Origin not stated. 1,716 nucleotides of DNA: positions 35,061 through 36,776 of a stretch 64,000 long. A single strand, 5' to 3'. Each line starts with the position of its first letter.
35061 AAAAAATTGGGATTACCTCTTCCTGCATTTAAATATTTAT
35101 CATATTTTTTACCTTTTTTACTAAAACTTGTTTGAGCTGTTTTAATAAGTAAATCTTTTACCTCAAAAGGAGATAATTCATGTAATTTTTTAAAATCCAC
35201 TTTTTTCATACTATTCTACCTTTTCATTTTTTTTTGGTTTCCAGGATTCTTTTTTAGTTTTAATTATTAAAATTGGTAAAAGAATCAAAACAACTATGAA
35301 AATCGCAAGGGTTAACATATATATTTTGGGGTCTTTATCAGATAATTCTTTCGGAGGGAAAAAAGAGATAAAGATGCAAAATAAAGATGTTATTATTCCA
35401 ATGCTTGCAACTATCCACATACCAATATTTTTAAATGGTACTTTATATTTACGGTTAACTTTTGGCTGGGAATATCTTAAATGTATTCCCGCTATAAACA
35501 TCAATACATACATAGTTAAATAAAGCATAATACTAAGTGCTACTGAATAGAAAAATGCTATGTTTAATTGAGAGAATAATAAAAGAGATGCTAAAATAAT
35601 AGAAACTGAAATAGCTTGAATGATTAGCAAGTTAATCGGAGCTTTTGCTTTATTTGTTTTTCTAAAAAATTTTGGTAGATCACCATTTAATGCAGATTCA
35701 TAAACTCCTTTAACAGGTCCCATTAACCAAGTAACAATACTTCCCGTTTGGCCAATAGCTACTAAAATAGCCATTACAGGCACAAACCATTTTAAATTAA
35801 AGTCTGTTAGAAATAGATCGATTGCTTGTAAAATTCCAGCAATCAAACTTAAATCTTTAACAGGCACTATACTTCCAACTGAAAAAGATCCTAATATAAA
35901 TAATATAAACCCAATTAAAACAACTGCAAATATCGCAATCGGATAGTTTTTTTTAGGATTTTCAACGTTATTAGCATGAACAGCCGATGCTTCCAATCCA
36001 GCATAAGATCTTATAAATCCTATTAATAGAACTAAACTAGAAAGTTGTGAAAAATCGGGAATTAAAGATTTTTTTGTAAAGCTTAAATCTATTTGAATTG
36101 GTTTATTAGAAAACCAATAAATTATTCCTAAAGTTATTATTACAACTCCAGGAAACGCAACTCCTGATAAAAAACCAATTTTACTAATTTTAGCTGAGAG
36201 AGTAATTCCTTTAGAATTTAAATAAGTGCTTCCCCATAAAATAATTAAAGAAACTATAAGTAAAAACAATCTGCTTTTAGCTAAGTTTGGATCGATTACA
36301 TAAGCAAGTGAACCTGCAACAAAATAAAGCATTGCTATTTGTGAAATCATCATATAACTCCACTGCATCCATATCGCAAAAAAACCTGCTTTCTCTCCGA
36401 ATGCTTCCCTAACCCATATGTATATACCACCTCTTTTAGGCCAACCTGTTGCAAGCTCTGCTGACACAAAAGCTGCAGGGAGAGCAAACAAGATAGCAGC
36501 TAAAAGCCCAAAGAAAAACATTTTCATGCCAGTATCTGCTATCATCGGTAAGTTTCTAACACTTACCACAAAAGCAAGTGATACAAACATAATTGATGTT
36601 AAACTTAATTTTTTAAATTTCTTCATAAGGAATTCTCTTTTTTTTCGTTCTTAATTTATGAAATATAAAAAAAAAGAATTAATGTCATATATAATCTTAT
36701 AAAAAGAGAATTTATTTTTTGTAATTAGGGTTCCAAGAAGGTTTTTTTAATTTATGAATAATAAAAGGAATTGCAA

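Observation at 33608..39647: Candidate aspartate:alanine exchange-decarboxylation module built from AsdA plus two GadC-type antiporters, led by oppA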

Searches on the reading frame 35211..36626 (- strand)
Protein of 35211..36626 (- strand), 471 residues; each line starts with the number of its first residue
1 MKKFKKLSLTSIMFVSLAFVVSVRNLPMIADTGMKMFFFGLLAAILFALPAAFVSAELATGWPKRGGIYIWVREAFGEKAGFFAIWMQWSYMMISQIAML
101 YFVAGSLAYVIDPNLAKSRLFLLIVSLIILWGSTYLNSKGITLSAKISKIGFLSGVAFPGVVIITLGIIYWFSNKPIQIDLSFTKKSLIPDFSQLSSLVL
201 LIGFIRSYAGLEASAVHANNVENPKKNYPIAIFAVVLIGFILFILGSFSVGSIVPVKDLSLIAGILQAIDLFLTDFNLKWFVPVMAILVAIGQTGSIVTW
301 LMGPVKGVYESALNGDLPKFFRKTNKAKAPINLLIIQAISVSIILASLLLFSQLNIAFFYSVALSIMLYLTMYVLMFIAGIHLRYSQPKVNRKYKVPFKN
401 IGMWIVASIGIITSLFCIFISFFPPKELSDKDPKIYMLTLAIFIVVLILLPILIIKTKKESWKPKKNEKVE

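Call 4: search_protein_families(library=pfam, proteins=[window:35211-36626:-])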
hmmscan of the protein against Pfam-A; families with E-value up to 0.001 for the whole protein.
window:35211-36626:- (471 aa): 2 families
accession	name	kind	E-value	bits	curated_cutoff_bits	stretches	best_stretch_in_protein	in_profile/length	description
PF13520.12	AA_permease_2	-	7.6e-64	216.6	27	1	9-443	3-426/427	Amino acid permease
PF00324.27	AA_permease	-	3.9e-27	95.5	24.6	1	23-466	17-468/470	Amino acid permease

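Call 5: search_protein_families(library=ncbifam, proteins=[window:35211-36626:-])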
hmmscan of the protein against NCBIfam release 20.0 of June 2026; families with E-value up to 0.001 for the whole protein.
window:35211-36626:- (471 aa): 20 families
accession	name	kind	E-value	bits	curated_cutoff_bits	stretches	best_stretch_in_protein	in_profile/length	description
TIGR03813.2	Gln_GABA_anti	equivalog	2.3e-122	409.4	650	1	5-467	2-467/479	glutamine/gamma-aminobutyrate antiporter GadC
NF053662.1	Glu_GABA_anti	equivalog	2.6e-116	389.4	640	1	7-468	2-456/468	glutamate/gamma-aminobutyrate antiporter GadC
TIGR00910.1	2A0307_GadC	equivalog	3.2e-104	349.3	673.5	1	3-458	9-467/511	glutamate/gamma-aminobutyrate antiporter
NF040513.1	antiport_TyrP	equivalog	7.8e-98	328.1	630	1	5-463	3-464/465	tyrosine-tyramine antiporter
TIGR00905.1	2A0302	subfamily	8.4e-30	104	409.05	1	25-419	33-411/473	basic amino acid/polyamine antiporter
NF007938.0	PRK10655.1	equivalog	1.5e-22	80.5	409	1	48-421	51-405/438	putrescine-ornithine antiporter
NF007929.0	PRK10644.1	equivalog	4.6e-22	78.3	574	1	29-416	35-400/445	arginine/agmatine antiporter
TIGR04298.1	his_histam_anti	equivalog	6.6e-21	75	750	1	35-419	32-400/429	histidine-histamine antiporter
TIGR00909.1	2A0306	subfamily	1.4e-20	73.6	556.8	1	42-412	43-398/429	amino acid transporter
NF011775.0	PRK15238.1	equivalog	1.3e-18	67.1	400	1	2-254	4-270/500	glutamate/gamma-aminobutyrate family transporter YjeM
TIGR04299.1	antiport_PotE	equivalog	1.1e-17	64.4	560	1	39-419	40-401/430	putrescine-ornithine antiporter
TIGR03810.1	arg_ornith_anti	equivalog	4.6e-16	58.6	591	1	41-413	41-403/468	arginine-ornithine antiporter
NF007754.0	PRK10435.1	equivalog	2.4e-13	49.9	585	1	36-391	38-382/443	cadaverine/lysine antiporter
TIGR00911.1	2A0308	subfamily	1.9e-12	46.4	701.8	1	18-427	66-454/505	L-type amino acid transporter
NF008245.0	PRK11021.1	equivalog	5.3e-12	45.5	284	1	43-383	47-366/419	L-methionine/branched-chain amino acid transporter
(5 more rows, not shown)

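Call 21: find_homologous_proteins(query=window:35211-36626:-, max_evalue=1e-20)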
Query window:35211-36626:- (471 aa): 643 proteins with E <= 1e-20 among 8000 candidates; the best 120 are listed.
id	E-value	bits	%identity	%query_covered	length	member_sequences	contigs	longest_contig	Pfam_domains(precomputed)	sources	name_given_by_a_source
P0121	4.4e-294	993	100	100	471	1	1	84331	PF13520.13,PF00324.28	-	-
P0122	2.6e-246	836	81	99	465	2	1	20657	PF13520.13,PF00324.28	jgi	jgi:amino acid transporter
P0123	5.6e-162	558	55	98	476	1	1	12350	PF13520.13,PF00324.28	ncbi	-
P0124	6.2e-161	555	53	99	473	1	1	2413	PF13520.13,PF00324.28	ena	-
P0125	2.0e-159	550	52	98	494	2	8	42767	PF13520.13,PF00324.28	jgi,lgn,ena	jgi:glutamate:GABA antiporter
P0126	5.5e-159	548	55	99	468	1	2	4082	PF13520.13,PF00324.28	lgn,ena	-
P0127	1.2e-158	547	52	99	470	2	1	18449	PF13520.13,PF00324.28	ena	-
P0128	9.5e-158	544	55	99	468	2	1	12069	PF13520.13,PF00324.28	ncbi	-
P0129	1.2e-157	544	52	99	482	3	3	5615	PF13520.13,PF00324.28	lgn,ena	-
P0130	1.7e-155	537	50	99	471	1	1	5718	PF13520.13,PF00324.28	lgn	-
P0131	2.4e-155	536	54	99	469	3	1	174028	PF13520.13,PF00324.28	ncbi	-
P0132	2.4e-155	536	53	99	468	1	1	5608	PF13520.13,PF00324.28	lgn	-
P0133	9.1e-154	531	51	99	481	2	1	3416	PF13520.13,PF00324.28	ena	-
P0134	3.5e-153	529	52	98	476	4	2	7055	PF13520.13,PF00324.28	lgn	-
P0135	9.4e-153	528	50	99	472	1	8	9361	PF13520.13,PF00324.28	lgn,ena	-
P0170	1.3e-140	488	50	100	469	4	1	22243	PF13520.13,PF00324.28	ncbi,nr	ncbi:MAG: Glutamate/gamma-aminobutyrate antiporter [Candidatus Anoxychlamydiales bacterium]|nr:Gluta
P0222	3.5e-122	427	44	99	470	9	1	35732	PF13520.13,PF00324.28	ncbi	ncbi:MAG: amino acid permease [Candidatus Rhabdochlamydia sp.]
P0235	4.0e-118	413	44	97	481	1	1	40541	PF13520.13,PF00324.28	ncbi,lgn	ncbi:MAG: amino acid permease [Simkaniaceae bacterium]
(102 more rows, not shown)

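Call 32: search_solved_structures(query=window:35211-36626:-, max_evalue=0.00001, show_alignments=1)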
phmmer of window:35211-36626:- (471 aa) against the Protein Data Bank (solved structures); distinct sequences matched with E-value up to 0.00001: 13.
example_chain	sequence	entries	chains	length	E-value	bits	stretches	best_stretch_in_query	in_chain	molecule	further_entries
4dji_A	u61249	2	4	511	3.7e-76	260.2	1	3-456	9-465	Probable glutamate/gamma-aminobutyrate antiporter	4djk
3lrb_A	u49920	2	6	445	4.2e-17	65.6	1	29-389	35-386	Arginine/agmatine antiporter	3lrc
5j4i_A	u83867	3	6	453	4.4e-17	65.5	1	29-389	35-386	Arginine/agmatine antiporter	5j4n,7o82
3ob6_A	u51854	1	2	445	6.9e-17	64.8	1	29-389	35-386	AdiC arginine:agmatine antiporter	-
3ncy_A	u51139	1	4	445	1.9e-16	63.4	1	29-372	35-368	AdiC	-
3l1l_A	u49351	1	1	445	3.2e-16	62.6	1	26-389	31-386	Arginine/agmatine antiporter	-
7ccs_B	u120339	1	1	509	1.5e-12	50.5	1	30-423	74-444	Consensus mutated Anionic Amino Acid Transporter Light Chain, Xc- System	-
8wk6_B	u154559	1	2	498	3.9e-08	36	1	44-412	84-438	Solute carrier family 7 member 13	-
9eyd_A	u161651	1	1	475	9.3e-07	31.4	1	32-339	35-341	Lysine-specific permease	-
8qey_A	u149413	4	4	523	1.2e-06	31.1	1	31-396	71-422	Asc-type amino acid transporter 1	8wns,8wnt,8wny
6f2g_A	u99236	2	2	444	4.3e-06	29.3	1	44-422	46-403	Putative amino acid/polyamine transport protein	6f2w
9ky5_A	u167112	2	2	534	5.8e-06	28.8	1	26-403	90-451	Y+L amino acid transporter 2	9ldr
9h76_A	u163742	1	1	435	6.3e-06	28.7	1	44-422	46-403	Putative amino acid/polyamine transport protein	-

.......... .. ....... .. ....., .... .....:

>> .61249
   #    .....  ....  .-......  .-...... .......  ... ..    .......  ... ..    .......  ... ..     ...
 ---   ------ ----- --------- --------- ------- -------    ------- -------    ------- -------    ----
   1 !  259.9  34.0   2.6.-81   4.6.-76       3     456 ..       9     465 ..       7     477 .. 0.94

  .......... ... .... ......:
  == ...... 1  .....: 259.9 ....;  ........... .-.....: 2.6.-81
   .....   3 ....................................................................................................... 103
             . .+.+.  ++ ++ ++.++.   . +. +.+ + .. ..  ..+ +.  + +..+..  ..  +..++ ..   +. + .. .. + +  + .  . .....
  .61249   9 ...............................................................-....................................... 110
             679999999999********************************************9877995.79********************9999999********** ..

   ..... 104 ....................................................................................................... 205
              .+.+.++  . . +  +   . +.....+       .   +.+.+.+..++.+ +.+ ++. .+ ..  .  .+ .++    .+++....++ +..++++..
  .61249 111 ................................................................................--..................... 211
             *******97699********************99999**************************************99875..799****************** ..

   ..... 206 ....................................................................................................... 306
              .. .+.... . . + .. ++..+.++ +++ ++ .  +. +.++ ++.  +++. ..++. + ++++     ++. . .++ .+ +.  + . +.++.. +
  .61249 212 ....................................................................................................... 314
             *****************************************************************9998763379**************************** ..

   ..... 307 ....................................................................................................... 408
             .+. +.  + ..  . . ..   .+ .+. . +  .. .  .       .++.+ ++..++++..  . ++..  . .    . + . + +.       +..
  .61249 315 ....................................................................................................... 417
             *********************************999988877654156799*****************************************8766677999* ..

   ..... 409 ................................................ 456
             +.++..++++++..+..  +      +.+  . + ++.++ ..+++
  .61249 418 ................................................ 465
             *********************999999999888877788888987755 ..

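Call 35: find_related_loci(query=A2, collection=metagenome_contigs, flank=4000)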
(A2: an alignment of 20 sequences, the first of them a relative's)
Query A2 (471 aa) in metagenome_contigs; peptide patterns used: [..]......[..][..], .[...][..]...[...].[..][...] (x = any residue, [..] = any of these).
599 stretches matched a pattern (row limit reached: there are more); 514 encode a relative of the query (tblastn E <= 1e-3); the best 80 are kept; 80 distinct loci.
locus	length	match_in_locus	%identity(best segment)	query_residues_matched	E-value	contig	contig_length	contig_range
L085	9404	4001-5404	52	2-469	4e-161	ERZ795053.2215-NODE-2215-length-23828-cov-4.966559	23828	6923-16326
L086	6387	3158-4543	53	5-465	2e-156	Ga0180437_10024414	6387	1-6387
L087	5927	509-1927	50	1-470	5e-156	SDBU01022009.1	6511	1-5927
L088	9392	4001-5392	52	1-461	1e-153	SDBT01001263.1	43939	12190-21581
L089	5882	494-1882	52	5-467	8e-154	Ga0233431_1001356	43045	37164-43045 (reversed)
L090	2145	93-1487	50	5-469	9e-165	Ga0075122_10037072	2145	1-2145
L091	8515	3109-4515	51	1-470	2e-152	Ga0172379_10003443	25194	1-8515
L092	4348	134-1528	52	5-469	5e-156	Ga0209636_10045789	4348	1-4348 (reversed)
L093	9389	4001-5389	51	1-462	1e-151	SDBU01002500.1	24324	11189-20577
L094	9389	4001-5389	51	1-462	2e-150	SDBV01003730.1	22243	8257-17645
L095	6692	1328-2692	50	5-459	7e-149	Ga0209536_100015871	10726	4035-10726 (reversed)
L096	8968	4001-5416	50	1-471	7e-148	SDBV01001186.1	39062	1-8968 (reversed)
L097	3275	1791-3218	48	1-471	7e-154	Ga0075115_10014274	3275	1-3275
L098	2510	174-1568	45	5-469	3e-154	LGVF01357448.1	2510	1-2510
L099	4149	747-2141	48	5-469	1e-148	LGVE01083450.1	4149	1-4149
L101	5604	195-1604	49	1-469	1e-143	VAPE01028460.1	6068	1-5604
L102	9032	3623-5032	45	3-471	2e-142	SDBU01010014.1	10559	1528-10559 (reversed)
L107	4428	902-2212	49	1-436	5e-139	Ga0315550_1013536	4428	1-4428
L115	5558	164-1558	43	2-468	4e-132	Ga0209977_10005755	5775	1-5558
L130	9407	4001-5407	45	2-471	2e-122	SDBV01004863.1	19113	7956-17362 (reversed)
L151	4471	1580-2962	43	3-465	3e-120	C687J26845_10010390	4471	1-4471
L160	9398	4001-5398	41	5-471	5e-118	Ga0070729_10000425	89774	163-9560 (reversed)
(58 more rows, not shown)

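Call 39: search_protein_families(library=ncbifam, proteins=[L102:5052-6914:+, L151:2976-4376:+, L160:5386-6651:+, L130:6813-8288:+, L115:2991-4193:+], max_evalue=1e-10)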
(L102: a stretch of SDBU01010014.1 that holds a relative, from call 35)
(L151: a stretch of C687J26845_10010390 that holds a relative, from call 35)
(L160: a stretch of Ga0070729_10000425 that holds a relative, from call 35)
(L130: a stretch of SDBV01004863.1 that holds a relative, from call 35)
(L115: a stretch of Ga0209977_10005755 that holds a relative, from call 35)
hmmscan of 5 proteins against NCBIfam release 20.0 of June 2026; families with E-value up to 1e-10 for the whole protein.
L102:5052-6914:+ (620 aa): 6 families
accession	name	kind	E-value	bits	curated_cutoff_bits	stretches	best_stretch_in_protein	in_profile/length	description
TIGR03811.1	tyr_de_CO2_Ent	equivalog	6.8e-235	781.1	905.3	1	3-611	1-604/608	tyrosine decarboxylase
TIGR03799.1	NOD_PanD_pyr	equivalog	2.1e-44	151.8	606.1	2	231-347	212-321/522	pyridoxal-dependent aspartate 1-decarboxylase PanP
TIGR03812.1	tyr_de_CO2_Arch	equivalog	5.9e-37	127.4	299.4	2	229-342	108-207/375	tyrosine decarboxylase MfnA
NF052646.1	DABADecarRhbB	equivalog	7.9e-21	74.2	900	1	228-330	186-283/491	L-2,4-diaminobutyrate decarboxylase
NF002748.0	PRK02769.1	equivalog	8.4e-21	74.1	305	1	232-338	114-214/382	histidine decarboxylase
TIGR01788.1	Glu-decarb-GAD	equivalog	2.5e-11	42.9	380.4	0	233-515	143-371/431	glutamate decarboxylase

L151:2976-4376:+ (466 aa): 3 families
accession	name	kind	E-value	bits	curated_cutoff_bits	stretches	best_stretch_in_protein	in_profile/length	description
TIGR01788.1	Glu-decarb-GAD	equivalog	2.5e-198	659.1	380.4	1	20-445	1-430/431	glutamate decarboxylase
TIGR03812.1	tyr_de_CO2_Arch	equivalog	8.3e-51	173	299.4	1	68-433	28-367/375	tyrosine decarboxylase MfnA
NF002748.0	PRK02769.1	equivalog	4e-23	81.7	305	1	104-371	70-321/382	histidine decarboxylase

L160:5386-6651:+ (421 aa): 27 families (the best 25 are shown)
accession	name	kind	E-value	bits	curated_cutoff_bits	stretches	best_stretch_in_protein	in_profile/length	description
NF009881.0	PRK13341.1-2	equivalog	3.8e-106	355.7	651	1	2-408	15-431/736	AAA family ATPase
NF009883.0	PRK13341.1-4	equivalog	7.5e-96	321.6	668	1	2-408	18-434/729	AAA family ATPase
NF009880.0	PRK13341.1-1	equivalog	1.5e-90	304.3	891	1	3-409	6-403/599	AAA family ATPase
NF009882.0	PRK13341.1-3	equivalog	1.1e-82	278.3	1197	1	2-403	17-428/734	AAA family ATPase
NF011289.0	PRK14700.1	equivalog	1.2e-55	188.8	570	1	116-415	1-298/300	recombination factor protein RarA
TIGR02397.1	dnaX_nterm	equivalog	9.3e-27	94.2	250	1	76-299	98-309/355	DNA polymerase III subunit gamma/tau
NF011512.0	PRK14950.1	equivalog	5.1e-21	75.5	593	1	76-273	101-287/585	DNA polymerase III subunits gamma and tau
NF004549.0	PRK05896.1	equivalog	1.5e-19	70.2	578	0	77-217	101-240/642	DNA polymerase III subunits gamma and tau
NF011523.0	PRK14962.1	equivalog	9e-19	67.6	576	0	77-216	99-237/474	DNA polymerase III subunits gamma and tau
NF004046.1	PRK05563.1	equivalog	1.1e-17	64.2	400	0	76-280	99-291/567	DNA polymerase III subunit gamma/tau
NF000868.0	PRK00080.1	equivalog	1.4e-15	57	282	1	7-120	17-127/330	Holliday junction branch migration DNA helicase RuvB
NF011522.0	PRK14961.1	equivalog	1.7e-14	53.4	562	0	74-215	98-238/363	DNA polymerase III subunits gamma and tau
NF003230.0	PRK04195.1-6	equivalog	3e-14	52.6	441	1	7-222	6-224/494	replication factor C large subunit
NF011531.0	PRK14971.1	equivalog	5.9e-14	51.8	685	0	9-62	11-62/614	DNA polymerase III subunit gamma/tau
NF005171.0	PRK06645.1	equivalog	6.7e-14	51.2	614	0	76-216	111-253/509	DNA polymerase III subunits gamma and tau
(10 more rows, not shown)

L130:6813-8288:+ (491 aa): 8 families
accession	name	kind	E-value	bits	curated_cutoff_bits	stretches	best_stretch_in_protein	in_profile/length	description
NF001975.0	PRK00758.1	equivalog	3.3e-24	85.5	198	1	311-485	21-182/185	GMP synthase subunit A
TIGR00888.1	guaA_Nterm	equivalog_domain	7.8e-21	74.3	172.15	1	325-483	33-182/188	glutamine-hydrolyzing GMP synthase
NF011201.0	PRK14607.1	equivalog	5.8e-16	58.2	670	1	330-485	42-189/534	bifunctional anthranilate synthase component II/anthranilate phosphoribosyltransferase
NF000848.1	PRK00074.1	equivalog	1.4e-13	50.3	400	1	320-483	31-185/512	glutamine-hydrolyzing GMP synthase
NF005799.0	PRK07649.1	equivalog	2.1e-12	47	327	1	358-484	64-187/195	aminodeoxychorismate/anthranilate synthase component II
NF005849.0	PRK07765.1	equivalog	3.1e-11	43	308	1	360-484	72-191/219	aminodeoxychorismate/anthranilate synthase component II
NF005946.0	PRK08007.1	equivalog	4.7e-11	42.6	332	1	357-483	63-186/187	aminodeoxychorismate synthase component 2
TIGR00566.1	trpG_papA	subfamily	6.3e-11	42.4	121.05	0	323-483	36-191/192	glutamine amidotransferase of anthranilate synthase or aminodeoxychorismate synthase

L115:2991-4193:+ (400 aa): 5 families
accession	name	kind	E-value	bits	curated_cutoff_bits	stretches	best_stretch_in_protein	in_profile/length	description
TIGR03381.1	agmatine_aguB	equivalog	1.4e-32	113.2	410.25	1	74-352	7-278/279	N-carbamoylputrescine amidase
NF040852.1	nitrile_Arch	equivalog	9.5e-23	80.7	500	1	82-350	15-260/262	nitrilase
NF033621.1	de_GSH_amidase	exception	8.1e-20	71.3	355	1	82-242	13-171/260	deaminated glutathione amidase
NF009802.0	PRK13286.1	equivalog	3.2e-12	46.1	427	1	87-321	36-254/345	aliphatic amidase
NF009803.0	PRK13287.1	equivalog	4.1e-11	42.2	406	1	77-328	27-260/333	formamidase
